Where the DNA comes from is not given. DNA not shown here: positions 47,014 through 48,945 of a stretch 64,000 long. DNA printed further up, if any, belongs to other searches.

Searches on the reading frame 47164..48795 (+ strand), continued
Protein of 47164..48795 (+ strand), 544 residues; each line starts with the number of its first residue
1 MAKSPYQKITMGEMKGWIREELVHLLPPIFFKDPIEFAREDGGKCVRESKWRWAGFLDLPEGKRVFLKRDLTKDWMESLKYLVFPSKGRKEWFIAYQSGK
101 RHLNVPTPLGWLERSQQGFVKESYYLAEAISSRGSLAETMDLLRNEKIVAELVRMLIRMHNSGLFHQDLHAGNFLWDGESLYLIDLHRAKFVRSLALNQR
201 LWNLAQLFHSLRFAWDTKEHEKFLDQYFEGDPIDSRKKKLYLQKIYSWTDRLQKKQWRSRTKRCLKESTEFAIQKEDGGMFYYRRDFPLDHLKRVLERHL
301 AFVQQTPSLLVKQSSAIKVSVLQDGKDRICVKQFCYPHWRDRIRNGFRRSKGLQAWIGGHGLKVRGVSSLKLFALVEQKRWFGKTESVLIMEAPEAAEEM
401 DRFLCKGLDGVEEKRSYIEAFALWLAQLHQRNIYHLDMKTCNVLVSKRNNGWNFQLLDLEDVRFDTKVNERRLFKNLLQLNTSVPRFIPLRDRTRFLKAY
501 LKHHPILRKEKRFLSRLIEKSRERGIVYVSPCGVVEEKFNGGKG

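Call 33: find_related_loci(query=A1, collection=genome_contigs, flank=10000)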
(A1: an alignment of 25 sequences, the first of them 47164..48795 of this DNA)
Query A1 (544 aa) in genome_contigs; peptide patterns used: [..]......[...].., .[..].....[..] (x = any residue, [..] = any of these).
70 stretches matched a pattern; 38 encode a relative of the query (tblastn E <= 1e-3); 38 distinct loci.
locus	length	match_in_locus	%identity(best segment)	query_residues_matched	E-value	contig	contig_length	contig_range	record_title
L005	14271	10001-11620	75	1-540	0e+0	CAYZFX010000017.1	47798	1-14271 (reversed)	MAG TPA_asm: uncultured Syntrophorhabdus sp. isolate binchicken_co40_106 genome assembly, contig: NODE_606_length_47798_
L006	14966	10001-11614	64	1-538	0e+0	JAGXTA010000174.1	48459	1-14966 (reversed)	MAG: Deltaproteobacteria bacterium isolate CROMO_BS_46_3 c_000000988837, whole genome shotgun sequence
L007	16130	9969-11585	61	1-539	0e+0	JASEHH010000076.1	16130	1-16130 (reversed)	MAG: Thermodesulfobacteriota bacterium isolate Yes70-18 NODE_1425_length_16130_cov_51.278880, whole genome shotgun seque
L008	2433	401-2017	56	1-539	0e+0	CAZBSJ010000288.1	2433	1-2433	MAG TPA_asm: uncultured Nitrospiraceae bacterium isolate SRP257756_co1_4 genome assembly, contig: NODE_43869_length_2433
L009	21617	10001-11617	55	1-539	0e+0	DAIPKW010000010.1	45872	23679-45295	MAG TPA_asm: Thermodesulfobacteriota bacterium isolate CTOTU21550 NODE_536_length_45872_cov_77.787284, whole genome shot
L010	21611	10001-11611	55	1-537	0e+0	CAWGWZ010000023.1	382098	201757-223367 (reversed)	MAG: uncultured delta proteobacterium isolate MFD04408.bin.3.38 genome assembly, contig: contig_8581, whole genome shotg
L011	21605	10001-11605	57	4-538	0e+0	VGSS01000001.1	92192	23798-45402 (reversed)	MAG: Deltaproteobacteria bacterium isolate K_DeepCast_250m_m2_302 K_DeepCast_250m_m2_302_Ga0194125_10000214, whole genom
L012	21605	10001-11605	56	3-537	0e+0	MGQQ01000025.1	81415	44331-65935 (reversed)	MAG: Deltaproteobacteria bacterium RBG_16_49_23 RBG_16_scaffold_145, whole genome shotgun sequence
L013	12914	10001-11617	56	1-539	0e+0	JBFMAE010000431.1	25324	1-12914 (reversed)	MAG: Thermodesulfobacteriota bacterium isolate MAG130 MAG130_431, whole genome shotgun sequence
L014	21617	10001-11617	54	1-539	0e+0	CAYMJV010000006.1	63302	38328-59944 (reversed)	MAG TPA_asm: uncultured Syntrophaceae bacterium isolate binchicken_co378_81 genome assembly, contig: NODE_312_length_633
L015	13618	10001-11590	55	9-538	0e+0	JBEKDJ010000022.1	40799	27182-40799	MAG: Thermodesulfobacteriota bacterium isolate SPRUCE 180 SPRUCE_180_22, whole genome shotgun sequence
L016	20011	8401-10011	53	1-537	0e+0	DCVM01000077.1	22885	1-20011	MAG TPA_asm: Syntrophaceae bacterium UBA2188 UBA2188_contig_39749, whole genome shotgun sequence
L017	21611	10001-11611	53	1-537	0e+0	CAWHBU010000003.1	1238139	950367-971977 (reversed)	MAG: uncultured delta proteobacterium isolate MFD03726.bin.2.155 genome assembly, contig: contig_10500, whole genome sho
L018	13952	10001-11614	53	1-538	0e+0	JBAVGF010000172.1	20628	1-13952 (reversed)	MAG: Thermodesulfobacteriota bacterium isolate MFD06953_ilm_asm_bin13 k127_127240, whole genome shotgun sequence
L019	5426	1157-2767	52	1-537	0e+0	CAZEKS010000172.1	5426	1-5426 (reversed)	MAG TPA_asm: uncultured Syntrophaceae bacterium isolate binchicken_co189_49 genome assembly, contig: NODE_19383_length_5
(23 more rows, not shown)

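Call 35: search_protein_representatives(protein=window:47164-48795:+)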
Query: 544 residues. Proteins with E-value up to 0.001 (for the whole library): 4157; up to 1e-10: 1423; up to 1e-30: 224. The best 150 are listed.
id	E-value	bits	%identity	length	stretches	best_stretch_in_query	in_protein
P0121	1.4e-185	634.4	51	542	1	1-539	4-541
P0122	5.0e-129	447.7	41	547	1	2-544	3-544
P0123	4.1e-116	405.0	60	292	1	250-539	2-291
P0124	3.4e-113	395.4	71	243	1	1-242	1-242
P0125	1.4e-111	390.1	41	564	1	5-538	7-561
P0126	1.0e-102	360.8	39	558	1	5-539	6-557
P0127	1.3e-89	317.5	36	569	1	19-533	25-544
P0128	1.7e-83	297.4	36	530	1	18-525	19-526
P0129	4.0e-77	276.3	46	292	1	250-529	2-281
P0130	3.3e-72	260.1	37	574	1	48-525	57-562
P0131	3.2e-71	256.8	48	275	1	265-538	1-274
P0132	5.5e-68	246.2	37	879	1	48-525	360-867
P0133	1.0e-67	245.3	55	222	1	121-334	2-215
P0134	7.8e-66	239.1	35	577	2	148-522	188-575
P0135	1.1e-65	238.5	35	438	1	119-535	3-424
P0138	6.0e-62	226.3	33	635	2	64-408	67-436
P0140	1.2e-60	222.0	32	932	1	6-504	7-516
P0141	4.3e-60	220.1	32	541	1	44-521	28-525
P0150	1.5e-55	205.2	29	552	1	39-527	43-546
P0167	2.3e-50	188.0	30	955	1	57-531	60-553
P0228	1.5e-39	152.3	31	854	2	148-526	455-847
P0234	6.5e-39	150.2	30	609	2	132-520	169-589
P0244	1.4e-37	145.8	29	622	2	38-377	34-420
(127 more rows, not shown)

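Call 39: list_cluster_members(proteins=[P0122, P0125, P0127, P0128, P0130, P0132, P0140, P0141, P0150, P0167])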
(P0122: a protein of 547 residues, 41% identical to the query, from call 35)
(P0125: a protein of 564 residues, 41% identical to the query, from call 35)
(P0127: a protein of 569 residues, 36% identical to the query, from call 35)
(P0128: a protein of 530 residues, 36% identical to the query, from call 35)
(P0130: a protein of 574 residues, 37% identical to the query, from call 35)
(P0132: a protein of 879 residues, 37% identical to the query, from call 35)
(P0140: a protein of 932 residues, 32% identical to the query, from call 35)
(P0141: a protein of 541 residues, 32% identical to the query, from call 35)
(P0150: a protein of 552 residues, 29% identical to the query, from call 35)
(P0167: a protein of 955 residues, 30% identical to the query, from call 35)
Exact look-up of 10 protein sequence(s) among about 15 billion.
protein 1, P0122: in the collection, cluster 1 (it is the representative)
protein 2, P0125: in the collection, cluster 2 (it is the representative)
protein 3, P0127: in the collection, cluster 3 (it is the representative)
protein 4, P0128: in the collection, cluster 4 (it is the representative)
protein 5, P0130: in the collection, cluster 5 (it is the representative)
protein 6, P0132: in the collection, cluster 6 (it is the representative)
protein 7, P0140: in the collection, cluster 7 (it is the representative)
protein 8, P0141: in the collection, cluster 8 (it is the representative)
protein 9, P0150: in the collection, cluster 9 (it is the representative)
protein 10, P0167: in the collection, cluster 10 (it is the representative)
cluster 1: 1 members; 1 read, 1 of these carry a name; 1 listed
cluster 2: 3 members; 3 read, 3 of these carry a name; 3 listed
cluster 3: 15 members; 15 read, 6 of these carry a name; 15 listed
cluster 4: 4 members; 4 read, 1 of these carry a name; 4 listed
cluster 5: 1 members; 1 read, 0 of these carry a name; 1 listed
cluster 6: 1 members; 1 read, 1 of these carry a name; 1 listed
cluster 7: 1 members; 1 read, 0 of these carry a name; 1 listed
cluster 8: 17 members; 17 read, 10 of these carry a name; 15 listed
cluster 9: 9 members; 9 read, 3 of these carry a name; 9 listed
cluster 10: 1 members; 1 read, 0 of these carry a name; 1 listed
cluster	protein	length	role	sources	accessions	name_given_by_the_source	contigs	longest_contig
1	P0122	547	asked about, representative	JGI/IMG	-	tRNA A-37 threonylcarbamoyl transferase component Bud32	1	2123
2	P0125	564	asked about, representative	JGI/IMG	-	tRNA A-37 threonylcarbamoyl transferase component Bud32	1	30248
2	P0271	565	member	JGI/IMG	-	tRNA A-37 threonylcarbamoyl transferase component Bud32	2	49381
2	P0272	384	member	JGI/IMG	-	hypothetical protein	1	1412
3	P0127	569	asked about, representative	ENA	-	-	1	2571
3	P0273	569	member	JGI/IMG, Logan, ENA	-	tRNA A-37 threonylcarbamoyl transferase component Bud32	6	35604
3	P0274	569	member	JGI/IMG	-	tRNA A-37 threonylcarbamoyl transferase component Bud32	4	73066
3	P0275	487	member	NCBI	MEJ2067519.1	MAG: lipopolysaccharide kinase InaA family protein, partial [Deltaproteobacteria ...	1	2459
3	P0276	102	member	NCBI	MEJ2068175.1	MAG: hypothetical protein P8Y09_09590, partial [Deltaproteobacteria bacterium]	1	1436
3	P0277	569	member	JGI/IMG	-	tRNA A-37 threonylcarbamoyl transferase component Bud32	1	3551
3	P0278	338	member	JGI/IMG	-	hypothetical protein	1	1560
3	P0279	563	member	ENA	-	-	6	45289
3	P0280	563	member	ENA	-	-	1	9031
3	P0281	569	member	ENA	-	-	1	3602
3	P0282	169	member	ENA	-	-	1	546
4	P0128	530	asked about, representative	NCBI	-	-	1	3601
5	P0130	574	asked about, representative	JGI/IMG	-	-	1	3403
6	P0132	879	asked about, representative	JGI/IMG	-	GT2 family glycosyltransferase/serine/threonine protein kinase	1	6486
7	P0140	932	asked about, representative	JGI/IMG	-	-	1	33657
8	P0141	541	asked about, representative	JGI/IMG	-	-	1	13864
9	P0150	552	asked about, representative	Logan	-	-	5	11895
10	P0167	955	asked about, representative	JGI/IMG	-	-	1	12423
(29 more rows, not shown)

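Call 40: search_protein_families(library=pfam, proteins=[P0132, P0140, P0167, P0228, P0138, P0234, P0244, P0141, P0150, P0127], max_evalue=0.0001)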
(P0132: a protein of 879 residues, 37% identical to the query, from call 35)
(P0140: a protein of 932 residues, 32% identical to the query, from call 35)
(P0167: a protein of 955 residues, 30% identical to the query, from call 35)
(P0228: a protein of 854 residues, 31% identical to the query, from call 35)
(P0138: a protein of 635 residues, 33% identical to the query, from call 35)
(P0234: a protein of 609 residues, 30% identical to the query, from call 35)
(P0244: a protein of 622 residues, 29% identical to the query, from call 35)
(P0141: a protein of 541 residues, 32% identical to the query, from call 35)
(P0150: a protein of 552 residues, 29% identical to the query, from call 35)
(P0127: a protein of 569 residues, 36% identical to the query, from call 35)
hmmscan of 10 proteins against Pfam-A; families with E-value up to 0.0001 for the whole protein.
P0132 (879 aa): 8 families
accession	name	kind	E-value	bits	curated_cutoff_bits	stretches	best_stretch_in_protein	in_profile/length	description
PF06293.20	Kdo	-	1.6e-38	132.7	21.3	2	393-550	48-199/207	Lipopolysaccharide kinase (Kdo/WaaP) family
PF00535.33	Glycos_transf_2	-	3.3e-25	89.4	23.3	1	4-183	1-167/168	Glycosyl transferase family 2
PF00069.31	Pkinase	-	3.2e-13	50.1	31.7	2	734-787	85-133/263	Protein kinase domain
PF13641.12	Glyco_tranf_2_3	-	3.4e-11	44.1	27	1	3-252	3-227/230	Glycosyltransferase like family 2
PF07714.23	PK_Tyr_Ser-Thr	-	6e-11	42.6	23.1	1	660-788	28-138/258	Protein tyrosine and serine/threonine kinase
PF13632.12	Glyco_trans_2_3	-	4.3e-08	33.6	27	1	83-290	2-179/198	Glycosyl transferase family group 2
PF17667.7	Pkinase_fungal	-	2.5e-06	26.9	24.1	0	486-530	305-348/387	Fungal protein kinase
PF13712.12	Glyco_tranf_2_5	-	7e-05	23.1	27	0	57-216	31-182/210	Glycosyltransferase like family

P0140 (932 aa): 7 families
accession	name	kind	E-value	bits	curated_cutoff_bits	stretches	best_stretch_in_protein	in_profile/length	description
PF06293.20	Kdo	-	6.3e-38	130.7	21.3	2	82-239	49-207/207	Lipopolysaccharide kinase (Kdo/WaaP) family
PF00534.26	Glycos_transf_1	-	4.2e-27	95.2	26.4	1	736-902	5-171/172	Glycosyl transferases group 1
PF13692.12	Glyco_trans_1_4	-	2.2e-23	83.5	27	1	748-889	3-142/142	Glycosyl transferases group 1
PF13439.12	Glyco_transf_4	-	9.6e-13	48.9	28.5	1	568-692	8-136/170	Glycosyltransferase Family 4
PF00069.31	Pkinase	-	2.4e-09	37.4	31.7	0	401-457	77-132/263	Protein kinase domain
PF13579.12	Glyco_trans_4_4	-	4.4e-09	37.3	29.7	1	563-688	2-127/158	Glycosyl transferase 4-like domain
PF13524.12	Glyco_trans_1_2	-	1.3e-05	25.7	25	1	773-918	10-143/144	Glycosyl transferase-like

P0167 (955 aa): 8 families
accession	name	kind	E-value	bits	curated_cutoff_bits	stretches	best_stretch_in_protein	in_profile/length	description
PF06293.20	Kdo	-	1.7e-31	109.7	21.3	2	69-239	36-207/207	Lipopolysaccharide kinase (Kdo/WaaP) family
PF00534.26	Glycos_transf_1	-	2.6e-28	99.1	26.4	1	753-919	4-171/172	Glycosyl transferases group 1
PF13692.12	Glyco_trans_1_4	-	2.2e-27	96.5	27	1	767-904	4-140/142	Glycosyl transferases group 1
PF13439.12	Glyco_transf_4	-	1.3e-15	58.3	28.5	1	576-743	3-169/170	Glycosyltransferase Family 4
PF13579.12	Glyco_trans_4_4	-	2.5e-11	44.6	29.7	1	575-726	1-146/158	Glycosyl transferase 4-like domain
PF00069.31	Pkinase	-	2.4e-07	30.9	31.7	0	429-464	99-134/263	Protein kinase domain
PF01636.29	APH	-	2.7e-06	27.8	23.2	0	97-224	43-133/239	Phosphotransferase enzyme family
PF03109.22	ABC1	-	2.1e-05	24.2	22.9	0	399-487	141-217/244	ABC1 atypical kinase-like domain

P0228 (854 aa): 3 families
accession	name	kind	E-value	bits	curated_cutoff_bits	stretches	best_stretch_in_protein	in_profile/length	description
PF06293.20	Kdo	-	1.7e-59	201.2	21.3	3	97-260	53-207/207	Lipopolysaccharide kinase (Kdo/WaaP) family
PF00069.31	Pkinase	-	3.4e-11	43.5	31.7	0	448-505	96-147/263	Protein kinase domain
PF01636.29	APH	-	1.8e-05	25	23.2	0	184-215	167-197/239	Phosphotransferase enzyme family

P0138 (635 aa): 4 families
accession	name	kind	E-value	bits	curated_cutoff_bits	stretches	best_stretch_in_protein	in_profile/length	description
PF06293.20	Kdo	-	7.4e-33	114.2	21.3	2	69-251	36-207/207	Lipopolysaccharide kinase (Kdo/WaaP) family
PF00069.31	Pkinase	-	1.9e-09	37.8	31.7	0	509-556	100-143/263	Protein kinase domain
PF03109.22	ABC1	-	2.5e-05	24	22.9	0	163-204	172-205/244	ABC1 atypical kinase-like domain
PF07714.23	PK_Tyr_Ser-Thr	-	7.1e-05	22.7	23.1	0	467-544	86-139/258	Protein tyrosine and serine/threonine kinase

P0234 (609 aa): 2 families
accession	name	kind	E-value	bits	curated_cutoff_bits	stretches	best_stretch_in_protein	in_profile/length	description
PF06293.20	Kdo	-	2.4e-25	89.6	21.3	2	44-271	12-207/207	Lipopolysaccharide kinase (Kdo/WaaP) family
PF00069.31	Pkinase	-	3.6e-05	23.7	31.7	0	446-513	74-135/263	Protein kinase domain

P0244 (622 aa): 3 families
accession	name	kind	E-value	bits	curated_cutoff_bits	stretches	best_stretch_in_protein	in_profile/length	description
PF06293.20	Kdo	-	4.6e-24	85.4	21.3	2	61-234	35-190/207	Lipopolysaccharide kinase (Kdo/WaaP) family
PF00069.31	Pkinase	-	2.6e-09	37.3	31.7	0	117-193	70-141/263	Protein kinase domain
PF03109.22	ABC1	-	3.4e-05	23.6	22.9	0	149-184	168-203/244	ABC1 atypical kinase-like domain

P0141 (541 aa): 3 families
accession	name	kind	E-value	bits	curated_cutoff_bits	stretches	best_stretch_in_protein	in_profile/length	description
PF06293.20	Kdo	-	1.8e-43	148.8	21.3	2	59-224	41-207/207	Lipopolysaccharide kinase (Kdo/WaaP) family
PF00069.31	Pkinase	-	2e-10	41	31.7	0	385-453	73-135/263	Protein kinase domain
PF03109.22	ABC1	-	6.9e-08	32.4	22.9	0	106-184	142-210/244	ABC1 atypical kinase-like domain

P0150 (552 aa): 3 families
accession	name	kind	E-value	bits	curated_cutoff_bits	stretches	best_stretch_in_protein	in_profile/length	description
PF06293.20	Kdo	-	2.1e-28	99.6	21.3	2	67-240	32-207/207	Lipopolysaccharide kinase (Kdo/WaaP) family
PF00069.31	Pkinase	-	1e-07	32.1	31.7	0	425-466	93-134/263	Protein kinase domain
PF07714.23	PK_Tyr_Ser-Thr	-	3.7e-06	26.9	23.1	0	413-466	87-138/258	Protein tyrosine and serine/threonine kinase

P0127 (569 aa): 4 families
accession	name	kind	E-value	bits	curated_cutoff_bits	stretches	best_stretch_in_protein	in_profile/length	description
PF06293.20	Kdo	-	2e-30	106.2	21.3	2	71-235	35-207/207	Lipopolysaccharide kinase (Kdo/WaaP) family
PF00069.31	Pkinase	-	3.4e-08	33.6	31.7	0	394-469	72-145/263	Protein kinase domain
PF01636.29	APH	-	5.7e-08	33.3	23.2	0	154-198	154-198/239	Phosphotransferase enzyme family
PF03109.22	ABC1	-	4.1e-05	23.3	22.9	0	161-194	179-211/244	ABC1 atypical kinase-like domain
